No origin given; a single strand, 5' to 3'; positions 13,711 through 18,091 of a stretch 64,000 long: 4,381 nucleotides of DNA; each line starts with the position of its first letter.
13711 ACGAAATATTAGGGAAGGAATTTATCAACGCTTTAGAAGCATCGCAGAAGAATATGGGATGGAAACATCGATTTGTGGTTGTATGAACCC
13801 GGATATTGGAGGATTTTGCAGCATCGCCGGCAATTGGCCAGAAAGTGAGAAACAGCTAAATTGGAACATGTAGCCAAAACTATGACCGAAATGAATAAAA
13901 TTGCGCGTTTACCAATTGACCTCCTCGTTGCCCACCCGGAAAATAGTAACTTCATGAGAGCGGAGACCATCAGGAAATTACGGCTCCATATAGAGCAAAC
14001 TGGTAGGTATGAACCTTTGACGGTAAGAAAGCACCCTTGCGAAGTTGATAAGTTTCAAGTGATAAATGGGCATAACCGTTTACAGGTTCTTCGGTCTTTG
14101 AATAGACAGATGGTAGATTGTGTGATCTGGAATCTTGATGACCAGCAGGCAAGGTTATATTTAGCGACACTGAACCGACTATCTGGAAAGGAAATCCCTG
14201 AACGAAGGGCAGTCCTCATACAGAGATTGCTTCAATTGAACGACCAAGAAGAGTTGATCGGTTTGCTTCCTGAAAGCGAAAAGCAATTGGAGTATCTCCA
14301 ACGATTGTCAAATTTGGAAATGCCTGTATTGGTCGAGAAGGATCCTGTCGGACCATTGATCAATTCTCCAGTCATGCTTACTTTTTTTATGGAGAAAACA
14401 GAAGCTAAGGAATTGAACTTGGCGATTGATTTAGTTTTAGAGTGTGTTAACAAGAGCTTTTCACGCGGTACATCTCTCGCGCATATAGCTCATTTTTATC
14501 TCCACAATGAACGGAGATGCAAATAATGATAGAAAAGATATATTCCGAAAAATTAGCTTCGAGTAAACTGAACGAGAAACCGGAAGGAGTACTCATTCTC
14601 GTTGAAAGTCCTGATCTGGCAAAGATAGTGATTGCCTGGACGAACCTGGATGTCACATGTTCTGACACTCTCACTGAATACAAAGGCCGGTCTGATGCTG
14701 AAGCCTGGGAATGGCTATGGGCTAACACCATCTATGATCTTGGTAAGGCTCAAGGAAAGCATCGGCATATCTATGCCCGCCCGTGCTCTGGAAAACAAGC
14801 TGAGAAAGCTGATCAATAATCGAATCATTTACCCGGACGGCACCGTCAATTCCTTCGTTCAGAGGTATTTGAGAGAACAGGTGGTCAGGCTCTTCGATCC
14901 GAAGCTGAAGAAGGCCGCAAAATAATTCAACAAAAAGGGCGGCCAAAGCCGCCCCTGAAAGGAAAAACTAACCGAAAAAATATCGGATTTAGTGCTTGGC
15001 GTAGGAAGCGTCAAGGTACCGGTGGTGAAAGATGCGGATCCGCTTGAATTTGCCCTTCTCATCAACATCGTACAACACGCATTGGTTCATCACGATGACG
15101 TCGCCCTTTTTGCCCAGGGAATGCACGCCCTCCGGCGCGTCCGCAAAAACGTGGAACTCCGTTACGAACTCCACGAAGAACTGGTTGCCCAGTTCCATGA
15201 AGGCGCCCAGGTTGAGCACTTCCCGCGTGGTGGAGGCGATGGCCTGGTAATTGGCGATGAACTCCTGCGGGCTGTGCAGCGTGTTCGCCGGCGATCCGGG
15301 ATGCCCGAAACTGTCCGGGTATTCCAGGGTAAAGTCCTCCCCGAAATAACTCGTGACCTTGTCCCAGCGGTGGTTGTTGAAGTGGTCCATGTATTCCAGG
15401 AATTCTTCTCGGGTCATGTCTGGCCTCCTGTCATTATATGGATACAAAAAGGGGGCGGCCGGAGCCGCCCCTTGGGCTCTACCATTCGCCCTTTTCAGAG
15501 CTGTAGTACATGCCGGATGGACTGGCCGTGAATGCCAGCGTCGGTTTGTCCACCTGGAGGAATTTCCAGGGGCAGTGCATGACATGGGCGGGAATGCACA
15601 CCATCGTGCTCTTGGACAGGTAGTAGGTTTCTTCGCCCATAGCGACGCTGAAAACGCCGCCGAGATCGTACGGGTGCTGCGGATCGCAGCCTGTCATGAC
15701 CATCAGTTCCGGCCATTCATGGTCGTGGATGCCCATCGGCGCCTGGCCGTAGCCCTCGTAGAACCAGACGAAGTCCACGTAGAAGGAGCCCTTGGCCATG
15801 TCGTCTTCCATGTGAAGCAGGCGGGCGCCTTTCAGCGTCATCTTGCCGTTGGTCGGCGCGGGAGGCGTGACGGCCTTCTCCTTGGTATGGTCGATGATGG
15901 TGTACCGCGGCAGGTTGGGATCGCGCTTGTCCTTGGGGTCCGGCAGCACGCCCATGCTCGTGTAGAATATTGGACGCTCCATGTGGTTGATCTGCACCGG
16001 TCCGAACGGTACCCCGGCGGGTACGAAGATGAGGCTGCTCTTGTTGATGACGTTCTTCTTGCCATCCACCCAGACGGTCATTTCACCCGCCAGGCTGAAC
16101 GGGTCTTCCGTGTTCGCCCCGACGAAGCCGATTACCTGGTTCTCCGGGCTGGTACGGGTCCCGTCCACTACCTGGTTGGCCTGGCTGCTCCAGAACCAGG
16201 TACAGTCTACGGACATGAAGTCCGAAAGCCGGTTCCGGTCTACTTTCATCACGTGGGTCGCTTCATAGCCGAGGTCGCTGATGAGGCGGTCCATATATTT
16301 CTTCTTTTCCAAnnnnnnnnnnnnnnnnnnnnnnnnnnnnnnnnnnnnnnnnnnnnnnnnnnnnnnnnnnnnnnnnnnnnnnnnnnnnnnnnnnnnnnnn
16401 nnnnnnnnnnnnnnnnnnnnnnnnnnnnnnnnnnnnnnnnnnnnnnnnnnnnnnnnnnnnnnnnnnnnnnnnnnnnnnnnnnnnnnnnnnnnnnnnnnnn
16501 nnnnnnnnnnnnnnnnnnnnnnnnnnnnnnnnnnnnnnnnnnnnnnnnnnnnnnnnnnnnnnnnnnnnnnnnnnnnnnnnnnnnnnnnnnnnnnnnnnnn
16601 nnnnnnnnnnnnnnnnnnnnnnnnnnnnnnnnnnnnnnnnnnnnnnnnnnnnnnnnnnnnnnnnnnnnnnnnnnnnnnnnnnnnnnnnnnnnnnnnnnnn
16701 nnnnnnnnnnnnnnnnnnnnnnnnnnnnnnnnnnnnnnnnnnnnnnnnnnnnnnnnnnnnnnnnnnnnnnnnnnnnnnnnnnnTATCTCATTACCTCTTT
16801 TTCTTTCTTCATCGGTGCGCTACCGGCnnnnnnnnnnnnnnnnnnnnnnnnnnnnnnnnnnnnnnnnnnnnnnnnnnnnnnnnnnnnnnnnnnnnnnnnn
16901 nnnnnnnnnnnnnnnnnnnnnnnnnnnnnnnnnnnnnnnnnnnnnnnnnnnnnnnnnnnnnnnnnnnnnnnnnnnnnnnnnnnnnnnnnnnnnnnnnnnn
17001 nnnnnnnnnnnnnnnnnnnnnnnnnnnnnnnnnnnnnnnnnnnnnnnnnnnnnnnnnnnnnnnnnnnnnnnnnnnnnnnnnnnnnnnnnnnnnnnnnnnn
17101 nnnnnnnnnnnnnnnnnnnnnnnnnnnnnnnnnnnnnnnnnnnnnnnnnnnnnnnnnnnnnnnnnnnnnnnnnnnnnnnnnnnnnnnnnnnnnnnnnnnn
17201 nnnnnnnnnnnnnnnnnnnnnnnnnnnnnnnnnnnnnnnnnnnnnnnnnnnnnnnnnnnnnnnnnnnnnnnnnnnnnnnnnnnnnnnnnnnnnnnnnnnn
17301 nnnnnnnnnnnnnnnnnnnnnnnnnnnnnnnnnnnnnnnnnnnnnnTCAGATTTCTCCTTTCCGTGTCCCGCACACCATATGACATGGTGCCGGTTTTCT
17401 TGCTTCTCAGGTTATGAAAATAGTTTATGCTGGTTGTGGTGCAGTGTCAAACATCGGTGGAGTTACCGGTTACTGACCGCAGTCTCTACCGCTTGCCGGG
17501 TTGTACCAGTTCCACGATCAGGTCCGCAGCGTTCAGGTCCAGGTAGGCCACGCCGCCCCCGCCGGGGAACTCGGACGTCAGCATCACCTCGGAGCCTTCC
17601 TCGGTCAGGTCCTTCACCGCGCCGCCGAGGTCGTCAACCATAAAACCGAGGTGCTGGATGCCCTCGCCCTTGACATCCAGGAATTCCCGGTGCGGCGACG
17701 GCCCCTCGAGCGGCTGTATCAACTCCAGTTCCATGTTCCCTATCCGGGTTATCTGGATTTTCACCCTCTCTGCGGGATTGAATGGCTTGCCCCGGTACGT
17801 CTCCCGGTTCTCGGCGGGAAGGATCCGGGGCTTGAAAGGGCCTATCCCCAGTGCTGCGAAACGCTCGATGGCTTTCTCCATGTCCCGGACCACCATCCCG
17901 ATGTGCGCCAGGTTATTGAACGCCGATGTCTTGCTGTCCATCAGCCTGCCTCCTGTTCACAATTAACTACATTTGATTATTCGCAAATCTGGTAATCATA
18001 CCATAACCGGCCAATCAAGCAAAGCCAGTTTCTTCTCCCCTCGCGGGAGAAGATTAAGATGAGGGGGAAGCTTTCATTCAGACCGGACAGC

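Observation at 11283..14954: AT-rich, translationally coupled cassette: MTase-fold giant + SplB-type radical SAM + ParB/Srx protein + small ORF(s), a candidate uncharacterised DNA-modification/defence-type system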

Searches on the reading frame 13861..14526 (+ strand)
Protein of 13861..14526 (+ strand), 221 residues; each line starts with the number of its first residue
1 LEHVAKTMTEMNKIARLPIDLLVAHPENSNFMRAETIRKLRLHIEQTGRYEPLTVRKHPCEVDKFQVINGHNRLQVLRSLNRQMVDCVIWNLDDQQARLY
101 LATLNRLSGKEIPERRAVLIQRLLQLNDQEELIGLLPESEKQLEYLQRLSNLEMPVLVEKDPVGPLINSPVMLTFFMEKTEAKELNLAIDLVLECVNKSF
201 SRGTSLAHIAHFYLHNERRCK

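Call 3: search_protein_families(library=pfam, proteins=[window:13861-14526:+], max_evalue=1)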
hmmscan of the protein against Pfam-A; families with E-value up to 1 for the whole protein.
window:13861-14526:+ (221 aa): 2 families
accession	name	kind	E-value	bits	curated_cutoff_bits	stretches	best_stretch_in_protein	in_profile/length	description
PF02195.25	ParB_N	-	1.8e-05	25.1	26.3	1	14-98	3-86/95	ParB N-terminal domain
PF14503.11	YhfZ_C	-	0.04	13.7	35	1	75-108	148-185/236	YhfZ C-terminal domain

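Call 4: search_protein_families(library=padloc, proteins=[window:13861-14526:+], max_evalue=1)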
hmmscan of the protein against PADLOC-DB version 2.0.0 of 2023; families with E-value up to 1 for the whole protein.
window:13861-14526:+ (221 aa): 1 family
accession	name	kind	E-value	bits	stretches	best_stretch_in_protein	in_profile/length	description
PDLC03229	MTase_II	-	3.9e-07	27.2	1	13-128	9-122/436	Type II methyltransferase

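Call 5: search_protein_families(library=ncbifam, proteins=[window:13861-14526:+], max_evalue=1)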
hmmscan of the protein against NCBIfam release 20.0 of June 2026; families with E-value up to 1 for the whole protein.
window:13861-14526:+ (221 aa): 8 families
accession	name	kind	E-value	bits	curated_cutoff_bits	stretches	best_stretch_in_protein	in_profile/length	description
TIGR03454.1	partition_RepB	equivalog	1e-10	41.5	201.5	1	34-97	85-147/325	plasmid partitioning protein RepB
TIGR04285.1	nucleoid_noc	exception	1e-07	31.6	315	1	16-98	4-84/255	nucleoid occlusion protein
TIGR00180.1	parB_part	domain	8.1e-06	25.7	58.45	1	31-127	23-119/186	ParB/RepB/Spo0J family partition protein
NF010440.0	PRK13866.1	equivalog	4.6e-05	22.7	522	1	39-97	92-149/336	plasmid partitioning protein RepB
TIGR03734.1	PRTRC_parB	hypoth_equivalog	0.00049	18.8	278.6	1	37-144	17-128/555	PRTRC system ParB family protein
NF041241.1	YhfZ_full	equivalog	0.0019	17.5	260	1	60-120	206-267/304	GntR family transcriptional regulator YhfZ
NF053625.1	SerKinSerKArch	equivalog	0.0024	17.1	380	1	20-100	22-98/244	ADP-dependent L-serine kinase SerK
NF001973.0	PRK00754.1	equivalog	0.016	15.9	112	1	103-160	19-76/97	signal recognition particle protein Srp19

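Call 51: search_protein_families(library=phrogs, proteins=[window:13861-14526:+], max_evalue=0.01)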
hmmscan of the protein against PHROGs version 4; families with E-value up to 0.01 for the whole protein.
window:13861-14526:+ (221 aa): 15 families
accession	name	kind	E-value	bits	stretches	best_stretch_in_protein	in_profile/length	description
phrog_3264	-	DNA, RNA and nucleotide metabolism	6.2e-17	63.2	1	6-101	41-134/337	ParB-like partition protein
phrog_498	-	other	3e-15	56.8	1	5-135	26-155/633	DNA methyltransferase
phrog_620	-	DNA, RNA and nucleotide metabolism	1e-13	52.9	1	7-143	2-134/217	ParB-like partition protein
phrog_3951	-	unknown function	1.2e-11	45.7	1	9-105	13-109/301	-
phrog_4715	-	DNA, RNA and nucleotide metabolism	2.7e-11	43.6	1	7-105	140-237/630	ParB-like partition protein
phrog_723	-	DNA, RNA and nucleotide metabolism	4.3e-09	37.5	1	7-107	6-104/223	ParB-like partition protein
phrog_940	-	DNA, RNA and nucleotide metabolism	1.1e-06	29.2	1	11-111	3-98/388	nuclease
phrog_1033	-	DNA, RNA and nucleotide metabolism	1.6e-06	29.2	1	15-124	34-149/334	ParB-like partition protein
phrog_8071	-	DNA, RNA and nucleotide metabolism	2.6e-06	27.9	1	10-128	3-115/389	ParB-like partition protein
phrog_2159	-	DNA, RNA and nucleotide metabolism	2.9e-06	27.9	1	8-131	55-184/365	ParB-like partition protein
phrog_26387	-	DNA, RNA and nucleotide metabolism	4.4e-05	24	1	12-126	8-124/252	ParB-like partition nuclease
phrog_17439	-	unknown function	4.5e-05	24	1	30-114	31-115/240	-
phrog_7405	-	unknown function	0.00035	21.3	1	6-109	16-119/250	-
phrog_27360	-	unknown function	0.0012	19.2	1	30-89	23-83/312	-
phrog_6218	-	DNA, RNA and nucleotide metabolism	0.0017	18.5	1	14-99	5-89/506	ParB-like partition protein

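Call 53: search_solved_structures(query=window:13861-14523:+, max_evalue=1, show_alignments=2)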
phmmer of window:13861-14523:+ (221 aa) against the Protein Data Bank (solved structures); distinct sequences matched with E-value up to 1: 9.
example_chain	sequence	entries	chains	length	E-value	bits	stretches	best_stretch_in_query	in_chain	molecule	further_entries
7ng0_A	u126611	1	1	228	6e-06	29.5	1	13-144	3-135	Nucleoid occlusion protein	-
7ol9_A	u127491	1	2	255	6.7e-06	29.3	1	4-156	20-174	Nucleoid occlusion protein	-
7nfu_A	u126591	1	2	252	8.1e-06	29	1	10-143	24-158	Nucleoid occlusion protein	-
6t1f_A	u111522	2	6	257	0.002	21.3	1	16-105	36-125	Chromosome-partitioning protein ParB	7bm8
1vz0_A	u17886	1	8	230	0.0052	19.9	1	14-135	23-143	Chromosome-partitioning protein Spo0J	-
4v02_A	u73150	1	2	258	0.073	16.1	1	28-164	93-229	SITE-DETERMINING PROTEIN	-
4v03_A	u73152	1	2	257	0.073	16.1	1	28-164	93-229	SITE-DETERMINING PROTEIN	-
6ryk_A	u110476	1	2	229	0.44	13.6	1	27-98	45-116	ParB-like nuclease domain protein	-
1z6i_A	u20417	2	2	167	0.78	12.8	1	16-115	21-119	Peptidoglycan-recognition protein-LC | Peptidoglycan-recognition protein-LC isoform LCa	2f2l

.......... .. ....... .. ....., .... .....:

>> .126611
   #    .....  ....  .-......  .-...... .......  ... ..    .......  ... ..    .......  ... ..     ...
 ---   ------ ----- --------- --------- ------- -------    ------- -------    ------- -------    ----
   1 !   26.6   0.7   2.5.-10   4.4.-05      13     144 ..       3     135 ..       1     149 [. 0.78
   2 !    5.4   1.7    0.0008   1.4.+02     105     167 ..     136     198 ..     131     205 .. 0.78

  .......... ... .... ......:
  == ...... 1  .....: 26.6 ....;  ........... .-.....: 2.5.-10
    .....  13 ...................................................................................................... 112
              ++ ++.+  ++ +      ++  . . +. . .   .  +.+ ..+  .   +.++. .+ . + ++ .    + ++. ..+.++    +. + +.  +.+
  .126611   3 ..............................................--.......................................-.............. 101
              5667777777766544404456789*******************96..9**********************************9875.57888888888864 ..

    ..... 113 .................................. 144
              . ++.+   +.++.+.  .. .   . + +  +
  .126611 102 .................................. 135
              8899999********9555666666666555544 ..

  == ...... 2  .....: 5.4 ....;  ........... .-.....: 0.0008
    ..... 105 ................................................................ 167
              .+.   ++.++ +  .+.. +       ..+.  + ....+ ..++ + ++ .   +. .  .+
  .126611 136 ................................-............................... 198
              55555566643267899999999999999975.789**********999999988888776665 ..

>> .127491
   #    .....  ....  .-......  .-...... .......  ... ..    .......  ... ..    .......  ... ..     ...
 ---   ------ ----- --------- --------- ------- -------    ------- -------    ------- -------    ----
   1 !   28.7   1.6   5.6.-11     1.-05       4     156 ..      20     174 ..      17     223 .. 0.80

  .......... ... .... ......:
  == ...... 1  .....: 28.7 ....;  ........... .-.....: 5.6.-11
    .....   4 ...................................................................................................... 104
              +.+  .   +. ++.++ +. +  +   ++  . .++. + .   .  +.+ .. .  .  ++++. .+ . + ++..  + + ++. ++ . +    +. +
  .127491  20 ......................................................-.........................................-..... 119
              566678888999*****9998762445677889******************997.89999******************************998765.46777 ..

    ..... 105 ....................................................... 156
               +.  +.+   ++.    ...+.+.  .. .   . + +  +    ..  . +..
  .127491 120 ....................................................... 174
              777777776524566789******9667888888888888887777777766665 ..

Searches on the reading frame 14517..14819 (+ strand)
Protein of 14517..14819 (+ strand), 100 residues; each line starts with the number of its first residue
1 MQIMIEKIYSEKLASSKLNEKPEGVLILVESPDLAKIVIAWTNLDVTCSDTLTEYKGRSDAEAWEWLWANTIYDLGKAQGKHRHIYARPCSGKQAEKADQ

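Call 3: search_protein_families(library=pfam, proteins=[window:14517-14819:+], max_evalue=1)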
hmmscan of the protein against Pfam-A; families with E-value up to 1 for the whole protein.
window:14517-14819:+ (100 aa): 2 families
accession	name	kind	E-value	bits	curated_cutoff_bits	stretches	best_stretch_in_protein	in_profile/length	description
PF21936.2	Pcf11_C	-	0.096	13.1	26.7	1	47-77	15-45/54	Pcf11, C-terminal domain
PF23347.1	TPR_Nup160_C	-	0.12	12.1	27.1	1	57-76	79-99/259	Nup160 C-terminal TPR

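Call 4: search_protein_families(library=padloc, proteins=[window:14517-14819:+], max_evalue=1)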
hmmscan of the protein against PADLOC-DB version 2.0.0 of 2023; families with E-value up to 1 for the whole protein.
window:14517-14819:+ (100 aa): 0 families

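Call 5: search_protein_families(library=ncbifam, proteins=[window:14517-14819:+], max_evalue=1)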
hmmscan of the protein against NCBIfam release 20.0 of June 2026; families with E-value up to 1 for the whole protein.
window:14517-14819:+ (100 aa): 0 families

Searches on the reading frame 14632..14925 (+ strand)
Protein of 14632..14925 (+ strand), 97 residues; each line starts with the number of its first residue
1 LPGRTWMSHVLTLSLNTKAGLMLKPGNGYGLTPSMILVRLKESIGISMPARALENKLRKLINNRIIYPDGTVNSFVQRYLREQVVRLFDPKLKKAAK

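Call 3: search_protein_families(library=pfam, proteins=[window:14632-14925:+], max_evalue=1)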
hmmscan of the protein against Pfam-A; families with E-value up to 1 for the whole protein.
window:14632-14925:+ (97 aa): 0 families

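Call 4: search_protein_families(library=padloc, proteins=[window:14632-14925:+], max_evalue=1)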
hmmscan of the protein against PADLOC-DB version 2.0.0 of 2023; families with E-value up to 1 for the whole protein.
window:14632-14925:+ (97 aa): 0 families

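Call 5: search_protein_families(library=ncbifam, proteins=[window:14632-14925:+], max_evalue=1)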
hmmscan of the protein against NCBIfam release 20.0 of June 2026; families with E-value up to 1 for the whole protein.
window:14632-14925:+ (97 aa): 1 family
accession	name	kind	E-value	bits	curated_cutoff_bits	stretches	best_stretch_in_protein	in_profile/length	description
NF010621.0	PRK14014.1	domain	0.032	13.3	186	1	44-77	207-239/301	acetyltransferase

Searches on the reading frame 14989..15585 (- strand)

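Call 108: search_protein_families(library=pfam, proteins=[window:14989-15585:-], max_evalue=0.001)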
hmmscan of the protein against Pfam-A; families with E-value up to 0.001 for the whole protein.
window:14989-15585:- (198 aa): 1 family
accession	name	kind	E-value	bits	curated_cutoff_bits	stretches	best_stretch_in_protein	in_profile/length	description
PF12680.13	SnoaL_2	-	8.7e-08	33.1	27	1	64-182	3-101/102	SnoaL-like domain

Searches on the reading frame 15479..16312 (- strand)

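Call 108: search_protein_families(library=pfam, proteins=[window:15479-16312:-], max_evalue=0.001)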
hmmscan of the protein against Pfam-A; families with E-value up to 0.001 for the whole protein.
window:15479-16312:- (277 aa): 1 family
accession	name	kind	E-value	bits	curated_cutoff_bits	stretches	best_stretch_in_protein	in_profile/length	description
PF07883.17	Cupin_2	-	1.8e-05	24.8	27.2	0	74-105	25-56/70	Cupin domain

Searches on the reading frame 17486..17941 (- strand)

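Call 108: search_protein_families(library=pfam, proteins=[window:17486-17941:-], max_evalue=0.001)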
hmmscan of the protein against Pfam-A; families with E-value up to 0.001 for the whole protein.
window:17486-17941:- (151 aa): 2 families
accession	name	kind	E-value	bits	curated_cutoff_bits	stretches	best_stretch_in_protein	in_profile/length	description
PF13669.12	Glyoxalase_4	-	5.7e-19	68.9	27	1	13-129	2-103/109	Glyoxalase/Bleomycin resistance protein/Dioxygenase superfamily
PF00903.31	Glyoxalase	-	2.6e-05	25.1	20.6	1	11-121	2-97/121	Glyoxalase/Bleomycin resistance protein/Dioxygenase superfamily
